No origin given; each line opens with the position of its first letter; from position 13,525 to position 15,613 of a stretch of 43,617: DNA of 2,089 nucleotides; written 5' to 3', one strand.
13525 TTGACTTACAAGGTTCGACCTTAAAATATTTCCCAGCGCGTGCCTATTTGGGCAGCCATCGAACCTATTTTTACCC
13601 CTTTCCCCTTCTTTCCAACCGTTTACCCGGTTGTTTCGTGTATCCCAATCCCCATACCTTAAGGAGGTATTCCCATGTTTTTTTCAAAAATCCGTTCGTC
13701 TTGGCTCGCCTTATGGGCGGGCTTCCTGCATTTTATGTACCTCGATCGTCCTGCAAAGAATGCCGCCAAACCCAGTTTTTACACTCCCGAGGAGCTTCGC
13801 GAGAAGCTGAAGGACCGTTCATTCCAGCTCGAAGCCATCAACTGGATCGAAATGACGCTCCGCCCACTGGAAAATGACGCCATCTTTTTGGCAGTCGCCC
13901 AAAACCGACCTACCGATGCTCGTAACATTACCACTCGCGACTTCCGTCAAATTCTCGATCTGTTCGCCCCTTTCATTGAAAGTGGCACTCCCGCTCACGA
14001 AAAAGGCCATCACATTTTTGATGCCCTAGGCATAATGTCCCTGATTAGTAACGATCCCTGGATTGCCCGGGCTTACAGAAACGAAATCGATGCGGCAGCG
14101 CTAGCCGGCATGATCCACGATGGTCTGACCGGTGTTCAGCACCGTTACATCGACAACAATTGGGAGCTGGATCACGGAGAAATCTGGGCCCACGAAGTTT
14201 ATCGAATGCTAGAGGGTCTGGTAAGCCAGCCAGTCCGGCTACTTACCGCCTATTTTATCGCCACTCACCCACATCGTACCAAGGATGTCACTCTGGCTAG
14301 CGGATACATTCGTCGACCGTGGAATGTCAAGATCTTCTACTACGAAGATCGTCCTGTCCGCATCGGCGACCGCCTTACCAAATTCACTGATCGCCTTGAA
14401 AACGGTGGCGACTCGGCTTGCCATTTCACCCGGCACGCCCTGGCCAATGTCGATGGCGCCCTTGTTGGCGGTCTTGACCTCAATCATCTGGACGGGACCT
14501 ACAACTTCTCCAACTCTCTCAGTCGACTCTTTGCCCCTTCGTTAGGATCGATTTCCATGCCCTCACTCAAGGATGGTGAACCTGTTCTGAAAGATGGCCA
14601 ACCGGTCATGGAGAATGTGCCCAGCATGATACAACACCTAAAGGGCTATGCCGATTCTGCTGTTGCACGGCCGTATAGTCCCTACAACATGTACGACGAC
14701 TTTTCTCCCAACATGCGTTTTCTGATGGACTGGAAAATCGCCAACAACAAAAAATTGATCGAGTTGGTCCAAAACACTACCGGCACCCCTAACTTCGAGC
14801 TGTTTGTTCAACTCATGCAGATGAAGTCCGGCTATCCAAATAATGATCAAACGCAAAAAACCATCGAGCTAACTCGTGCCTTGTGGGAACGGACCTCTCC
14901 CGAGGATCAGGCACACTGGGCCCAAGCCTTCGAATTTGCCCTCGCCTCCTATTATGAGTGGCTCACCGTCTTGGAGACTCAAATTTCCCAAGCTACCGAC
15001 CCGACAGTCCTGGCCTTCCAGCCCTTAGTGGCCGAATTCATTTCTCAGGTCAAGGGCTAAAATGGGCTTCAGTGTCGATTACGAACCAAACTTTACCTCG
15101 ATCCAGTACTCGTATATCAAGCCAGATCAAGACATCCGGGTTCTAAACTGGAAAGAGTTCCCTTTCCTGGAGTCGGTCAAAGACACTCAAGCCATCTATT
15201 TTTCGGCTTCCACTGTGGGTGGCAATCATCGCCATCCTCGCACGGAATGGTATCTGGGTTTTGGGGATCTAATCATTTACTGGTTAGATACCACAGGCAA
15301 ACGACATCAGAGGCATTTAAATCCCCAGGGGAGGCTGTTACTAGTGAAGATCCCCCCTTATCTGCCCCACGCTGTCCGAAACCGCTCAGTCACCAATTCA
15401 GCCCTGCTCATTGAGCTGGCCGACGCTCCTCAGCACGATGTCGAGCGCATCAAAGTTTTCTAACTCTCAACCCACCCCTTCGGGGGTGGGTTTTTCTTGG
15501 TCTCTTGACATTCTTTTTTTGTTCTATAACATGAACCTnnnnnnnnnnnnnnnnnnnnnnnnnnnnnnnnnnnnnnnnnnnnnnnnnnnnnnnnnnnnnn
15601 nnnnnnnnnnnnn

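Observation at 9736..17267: Accessory island of HD phosphohydrolases and Nudix-fold proteins built from a duplicated module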

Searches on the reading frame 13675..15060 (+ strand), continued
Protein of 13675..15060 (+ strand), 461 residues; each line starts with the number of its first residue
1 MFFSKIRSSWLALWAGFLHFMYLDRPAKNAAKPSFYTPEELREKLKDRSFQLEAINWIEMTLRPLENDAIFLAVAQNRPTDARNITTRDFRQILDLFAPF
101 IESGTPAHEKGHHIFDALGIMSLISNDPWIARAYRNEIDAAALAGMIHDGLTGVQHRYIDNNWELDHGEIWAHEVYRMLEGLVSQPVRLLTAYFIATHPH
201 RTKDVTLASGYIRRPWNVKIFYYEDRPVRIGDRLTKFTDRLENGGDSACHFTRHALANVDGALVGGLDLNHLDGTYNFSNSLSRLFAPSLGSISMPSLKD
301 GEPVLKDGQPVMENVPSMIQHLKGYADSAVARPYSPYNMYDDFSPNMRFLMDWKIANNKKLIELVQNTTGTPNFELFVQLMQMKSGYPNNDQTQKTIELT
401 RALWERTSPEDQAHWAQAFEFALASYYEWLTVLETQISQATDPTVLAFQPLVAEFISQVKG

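Call 59: search_protein_families(library=pfam, proteins=[L007:4227-5168:+, L010:4131-4823:+, L020:3991-4929:+], max_evalue=0.1)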
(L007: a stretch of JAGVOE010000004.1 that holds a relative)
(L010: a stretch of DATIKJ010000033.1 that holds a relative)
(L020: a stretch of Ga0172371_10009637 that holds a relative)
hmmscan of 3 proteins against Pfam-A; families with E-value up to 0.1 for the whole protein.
L007:4227-5168:+ (313 aa): 0 families

L010:4131-4823:+ (230 aa): 0 families

L020:3991-4929:+ (312 aa): 3 families
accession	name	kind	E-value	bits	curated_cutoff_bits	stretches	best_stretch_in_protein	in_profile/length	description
PF11623.14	NdhS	-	0.043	13.9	27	0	70-90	7-27/52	NAD(P)H dehydrogenase subunit S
PF15777.11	Anti-TRAP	-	0.06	13.8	32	0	119-157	7-45/59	Tryptophan RNA-binding attenuator protein inhibitory protein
PF06257.17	VEG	-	0.065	13.7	25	0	217-248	32-64/73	Biofilm formation stimulator VEG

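Call 60: search_protein_families(library=pfam, proteins=[L023:6124-6972:-, L008:9954-10712:+, L010:1243-1683:+, L023:10967-11428:+, L023:11444-11872:+, L008:10723-11289:+], max_evalue=0.1)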
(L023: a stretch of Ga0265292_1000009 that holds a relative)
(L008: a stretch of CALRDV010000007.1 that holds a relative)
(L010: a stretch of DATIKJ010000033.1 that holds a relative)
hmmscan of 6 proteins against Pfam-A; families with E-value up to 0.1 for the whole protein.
L023:6124-6972:- (282 aa): 1 family
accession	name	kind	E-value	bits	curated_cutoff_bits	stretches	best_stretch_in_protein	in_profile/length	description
PF01966.28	HD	-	0.0018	19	22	1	77-184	4-113/116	HD domain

L008:9954-10712:+ (252 aa): 0 families

L010:1243-1683:+ (146 aa): 3 families
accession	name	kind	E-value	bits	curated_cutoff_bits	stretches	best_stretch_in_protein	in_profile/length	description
PF13346.12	ABC2_membrane_5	-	0.0014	18.7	25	1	9-91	83-164/205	ABC-2 family transporter protein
PF18761.7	Heliorhodopsin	-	0.028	14.2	26.7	1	10-96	117-208/242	Heliorhodopsin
PF11368.13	DUF3169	-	0.047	13.7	31.6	0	8-66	100-156/250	Protein of unknown function (DUF3169)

L023:10967-11428:+ (153 aa): 0 families

L023:11444-11872:+ (142 aa): 0 families

L008:10723-11289:+ (188 aa): 1 family
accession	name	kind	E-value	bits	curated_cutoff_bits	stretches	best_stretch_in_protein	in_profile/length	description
PF14240.11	YHYH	-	0.034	14.5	25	1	92-126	152-186/193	YHYH protein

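Call 66: search_protein_representatives(alignment_id=A3)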
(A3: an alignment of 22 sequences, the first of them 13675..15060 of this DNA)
Query: 22 sequences, 461 profile positions. Proteins with E-value up to 0.001 (for the whole library): 180; up to 1e-10: 122; up to 1e-30: 34. The best 150 are listed.
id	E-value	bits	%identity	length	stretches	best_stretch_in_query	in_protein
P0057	1.2e-235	799.0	-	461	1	1-459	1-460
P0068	1.0e-107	377.2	-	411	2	34-291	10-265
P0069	7.1e-91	321.7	-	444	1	7-458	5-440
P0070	3.0e-90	319.7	-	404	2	42-291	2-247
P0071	3.7e-88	312.8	-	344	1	102-459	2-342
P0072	1.0e-77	278.4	-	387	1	39-447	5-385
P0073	1.9e-61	224.7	-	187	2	311-459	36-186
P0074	2.4e-60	221.1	-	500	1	28-454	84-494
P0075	2.3e-59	217.9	-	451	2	193-456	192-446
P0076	4.9e-59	216.8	-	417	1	34-447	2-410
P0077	3.2e-57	210.8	-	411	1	50-437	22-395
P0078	6.7e-57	209.7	-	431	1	2-438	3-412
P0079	5.8e-56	206.6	-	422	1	48-433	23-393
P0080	9.1e-54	199.4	-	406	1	39-434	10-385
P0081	9.5e-53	196.0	-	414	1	34-439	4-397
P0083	2.9e-48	181.2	-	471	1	29-455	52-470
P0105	1.8e-28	116.0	-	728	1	32-438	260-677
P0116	1.4e-23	99.8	-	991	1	32-459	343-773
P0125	9.7e-20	87.2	-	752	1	27-430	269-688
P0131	1.3e-18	83.5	-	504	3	58-209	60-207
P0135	2.2e-17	79.4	-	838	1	37-440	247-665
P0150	1.2e-14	70.4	-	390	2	100-258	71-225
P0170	7.1e-12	61.3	-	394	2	101-256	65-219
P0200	8.9e-10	54.4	-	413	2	106-260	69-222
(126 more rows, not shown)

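Call 67: search_protein_families(library=pfam, proteins=[P0069, P0074, P0105, P0116, P0125, P0135, P0150, P0170, P0200, P0131], max_evalue=0.01)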
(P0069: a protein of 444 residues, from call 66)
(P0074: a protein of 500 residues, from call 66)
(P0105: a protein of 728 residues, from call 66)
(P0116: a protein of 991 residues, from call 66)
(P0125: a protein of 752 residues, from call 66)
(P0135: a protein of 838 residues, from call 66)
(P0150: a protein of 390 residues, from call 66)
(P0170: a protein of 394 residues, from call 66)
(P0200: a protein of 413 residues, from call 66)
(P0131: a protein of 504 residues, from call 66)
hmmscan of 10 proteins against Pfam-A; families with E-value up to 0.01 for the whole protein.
P0069 (444 aa): 1 family
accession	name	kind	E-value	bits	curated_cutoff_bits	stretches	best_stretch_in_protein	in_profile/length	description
PF01966.28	HD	-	0.0017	19.1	22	1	117-203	8-90/116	HD domain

P0074 (500 aa): 0 families

P0105 (728 aa): 1 family
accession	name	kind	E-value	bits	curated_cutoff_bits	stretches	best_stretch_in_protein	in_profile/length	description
PF01966.28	HD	-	6.5e-05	23.6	22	1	368-438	21-92/116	HD domain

P0116 (991 aa): 1 family
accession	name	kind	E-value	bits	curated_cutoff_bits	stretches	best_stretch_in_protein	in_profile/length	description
PF01966.28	HD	-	0.00026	21.7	22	1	458-520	28-91/116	HD domain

P0125 (752 aa): 1 family
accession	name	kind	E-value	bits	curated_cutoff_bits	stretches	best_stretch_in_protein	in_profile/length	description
PF01966.28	HD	-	1.3e-05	25.9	22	1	389-477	28-112/116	HD domain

P0135 (838 aa): 1 family
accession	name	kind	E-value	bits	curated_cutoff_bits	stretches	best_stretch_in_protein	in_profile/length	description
PF01966.28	HD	-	0.0019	18.9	22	0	354-414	28-89/116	HD domain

P0150 (390 aa): 1 family
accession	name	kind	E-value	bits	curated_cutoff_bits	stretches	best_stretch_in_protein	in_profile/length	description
PF01966.28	HD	-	0.0072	17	22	0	110-173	29-91/116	HD domain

P0170 (394 aa): 1 family
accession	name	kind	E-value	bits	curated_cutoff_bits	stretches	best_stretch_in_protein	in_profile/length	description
PF01966.28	HD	-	0.00016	22.4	22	1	102-165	28-89/116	HD domain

P0200 (413 aa): 0 families

P0131 (504 aa): 1 family
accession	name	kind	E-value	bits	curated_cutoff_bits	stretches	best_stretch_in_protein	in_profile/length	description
PF01966.28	HD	-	0.00012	22.8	22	1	140-198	28-87/116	HD domain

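Call 68: list_cluster_members(proteins=[P0069, P0072, P0074, P0076, P0083, P0105, P0116, P0125, P0131, P0170])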
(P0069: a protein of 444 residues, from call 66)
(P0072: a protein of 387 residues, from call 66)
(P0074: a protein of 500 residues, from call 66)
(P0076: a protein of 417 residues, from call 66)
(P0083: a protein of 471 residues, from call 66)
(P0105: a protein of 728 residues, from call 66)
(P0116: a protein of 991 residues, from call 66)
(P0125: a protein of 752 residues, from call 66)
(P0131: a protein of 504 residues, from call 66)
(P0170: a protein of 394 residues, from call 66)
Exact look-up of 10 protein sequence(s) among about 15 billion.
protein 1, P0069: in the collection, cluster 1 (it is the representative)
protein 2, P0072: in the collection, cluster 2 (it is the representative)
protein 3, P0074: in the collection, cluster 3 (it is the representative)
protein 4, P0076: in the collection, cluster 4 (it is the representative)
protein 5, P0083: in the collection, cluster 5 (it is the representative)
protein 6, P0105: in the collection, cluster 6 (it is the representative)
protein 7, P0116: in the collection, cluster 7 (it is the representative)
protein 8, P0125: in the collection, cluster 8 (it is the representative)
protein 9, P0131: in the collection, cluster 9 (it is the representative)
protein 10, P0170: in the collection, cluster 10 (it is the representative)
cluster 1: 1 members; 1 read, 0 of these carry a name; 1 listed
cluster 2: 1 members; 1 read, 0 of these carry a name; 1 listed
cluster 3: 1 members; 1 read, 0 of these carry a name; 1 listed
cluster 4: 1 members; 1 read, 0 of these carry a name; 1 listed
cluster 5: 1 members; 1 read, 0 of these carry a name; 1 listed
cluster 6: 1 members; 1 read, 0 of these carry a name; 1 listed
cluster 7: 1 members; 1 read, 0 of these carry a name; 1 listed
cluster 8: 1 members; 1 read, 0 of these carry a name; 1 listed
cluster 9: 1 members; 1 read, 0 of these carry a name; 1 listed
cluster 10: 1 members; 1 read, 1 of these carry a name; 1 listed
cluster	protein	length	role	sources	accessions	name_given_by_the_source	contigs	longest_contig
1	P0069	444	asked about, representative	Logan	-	-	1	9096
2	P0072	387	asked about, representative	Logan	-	-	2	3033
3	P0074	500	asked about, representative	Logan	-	-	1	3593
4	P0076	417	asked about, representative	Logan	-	-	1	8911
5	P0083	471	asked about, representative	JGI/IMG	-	-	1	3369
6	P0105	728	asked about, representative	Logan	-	-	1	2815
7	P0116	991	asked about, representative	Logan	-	-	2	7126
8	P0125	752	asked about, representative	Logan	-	-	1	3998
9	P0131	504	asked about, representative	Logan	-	-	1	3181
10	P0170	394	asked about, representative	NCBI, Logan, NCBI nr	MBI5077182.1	hypothetical protein HZB94_02275 [Candidatus Falkowbacteria bacterium] | hypothetical protein [Candidatus Falkowbacteria bacterium]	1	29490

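Call 99: fold_search(model_id=the predicted structure, library=viral)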
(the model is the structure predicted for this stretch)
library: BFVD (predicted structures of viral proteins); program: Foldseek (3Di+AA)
matches with E <= 10: 179; with E <= 0.001: 0
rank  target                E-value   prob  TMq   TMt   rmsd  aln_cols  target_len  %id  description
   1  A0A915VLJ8            2.0e-01  0.06  0.09  0.08  28.9       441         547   11  (no name in the UniProt tables at hand)
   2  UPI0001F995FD         2.0e-01  0.05  0.10  0.06  22.2       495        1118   10  (no name look-up for this kind of identifier)
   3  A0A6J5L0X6            2.3e-01  0.08  0.11  0.08  24.3       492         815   11  Uncharacterized protein [uncultured Caudovirales phage]
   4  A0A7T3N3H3            4.0e-01  0.04  0.10  0.05  26.9       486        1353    8  Tape measure protein [Arthrobacter phage Wollypog]
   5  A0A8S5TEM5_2          4.1e-01  0.07  0.14  0.07  23.7       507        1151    9  Large polyvalent protein associated domain 38 [Siphoviridae sp. ct1yA16]
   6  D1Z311                4.3e-01  0.04  0.10  0.07  33.9       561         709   11  RNA-directed RNA polymerase L (Fragment) [Pirital mammarenavirus (isolate Rat/Venezuela/VAV-488/1995)]
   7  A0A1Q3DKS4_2          4.7e-01  0.03  0.10  0.05  35.7       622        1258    9  Uncharacterized protein [Chionoecetes opilio bacilliform virus]
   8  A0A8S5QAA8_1          5.6e-01  0.04  0.12  0.06  25.2       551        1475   11  Type I restriction enzyme [Podoviridae sp. ctsfx1]
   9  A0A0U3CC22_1          6.4e-01  0.06  0.11  0.07  20.7       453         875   12  Putative tail length tape-measure protein [Pseudomonas phage SM1]
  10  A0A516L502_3          7.0e-01  0.06  0.13  0.08  23.3       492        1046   10  (no name in the UniProt tables at hand)
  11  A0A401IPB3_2          7.0e-01  0.04  0.11  0.06  24.3       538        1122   11  Wsv143-like protein [Metapenaeus ensis nimavirus]
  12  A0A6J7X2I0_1          8.0e-01  0.03  0.11  0.08  22.1       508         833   11  Uncharacterized protein [uncultured Caudovirales phage]
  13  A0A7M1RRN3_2          1.0e+00  0.05  0.13  0.08  20.5       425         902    8  Exonuclease [uncultured phage cr4_1]
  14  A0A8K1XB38            1.0e+00  0.03  0.08  0.04  22.1       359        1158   13  (no name in the UniProt tables at hand)
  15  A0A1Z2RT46            1.2e+00  0.05  0.11  0.07  18.8       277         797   13  (no name in the UniProt tables at hand)
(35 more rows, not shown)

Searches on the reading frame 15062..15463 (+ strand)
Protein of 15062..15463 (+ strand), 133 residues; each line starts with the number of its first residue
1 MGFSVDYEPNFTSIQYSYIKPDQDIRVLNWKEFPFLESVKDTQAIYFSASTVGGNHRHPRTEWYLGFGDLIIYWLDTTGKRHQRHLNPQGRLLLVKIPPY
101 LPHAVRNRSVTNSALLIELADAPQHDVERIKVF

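Call 3: search_protein_families(library=pfam, proteins=[window:15062-15463:+], max_evalue=1)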
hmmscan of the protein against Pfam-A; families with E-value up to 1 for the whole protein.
window:15062-15463:+ (133 aa): 1 family
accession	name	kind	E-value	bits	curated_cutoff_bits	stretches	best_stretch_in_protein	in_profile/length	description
PF07883.17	Cupin_2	-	0.12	12.6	27.2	0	95-111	46-62/70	Cupin domain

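Call 4: search_protein_families(library=ncbifam, proteins=[window:15062-15463:+], max_evalue=1)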
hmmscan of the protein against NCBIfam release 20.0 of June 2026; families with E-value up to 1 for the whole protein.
window:15062-15463:+ (133 aa): 0 families

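Call 13: search_protein_families(library=padloc, proteins=[window:15062-15463:+], max_evalue=1)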
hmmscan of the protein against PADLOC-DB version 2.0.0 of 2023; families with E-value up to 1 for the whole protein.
window:15062-15463:+ (133 aa): 0 families

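Call 14: search_protein_families(library=phrogs, proteins=[window:15062-15463:+], max_evalue=1)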
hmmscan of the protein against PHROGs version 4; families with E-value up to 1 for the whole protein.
window:15062-15463:+ (133 aa): 0 families

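Call 74: search_solved_structures(query=A6, max_evalue=10, show_alignments=2)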
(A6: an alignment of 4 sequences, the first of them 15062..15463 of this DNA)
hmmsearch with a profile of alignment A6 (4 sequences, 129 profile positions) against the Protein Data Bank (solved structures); distinct sequences matched with E-value up to 10: 0.

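Call 77: search_protein_families(library=pfam, alignment_id=A6, max_evalue=1)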
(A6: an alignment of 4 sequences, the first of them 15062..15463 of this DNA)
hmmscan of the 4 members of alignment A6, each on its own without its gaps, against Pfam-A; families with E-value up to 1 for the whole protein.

A. member 1, window:15062-15463:+ (133 aa): 1 family
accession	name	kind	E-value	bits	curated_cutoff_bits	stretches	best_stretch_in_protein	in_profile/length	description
PF07883.17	Cupin_2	-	0.12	12.6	27.2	0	95-111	46-62/70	Cupin domain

B. families by the number of members that match (of 4 scanned): 1 family
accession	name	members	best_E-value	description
PF07883.17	Cupin_2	4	0.00077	Cupin domain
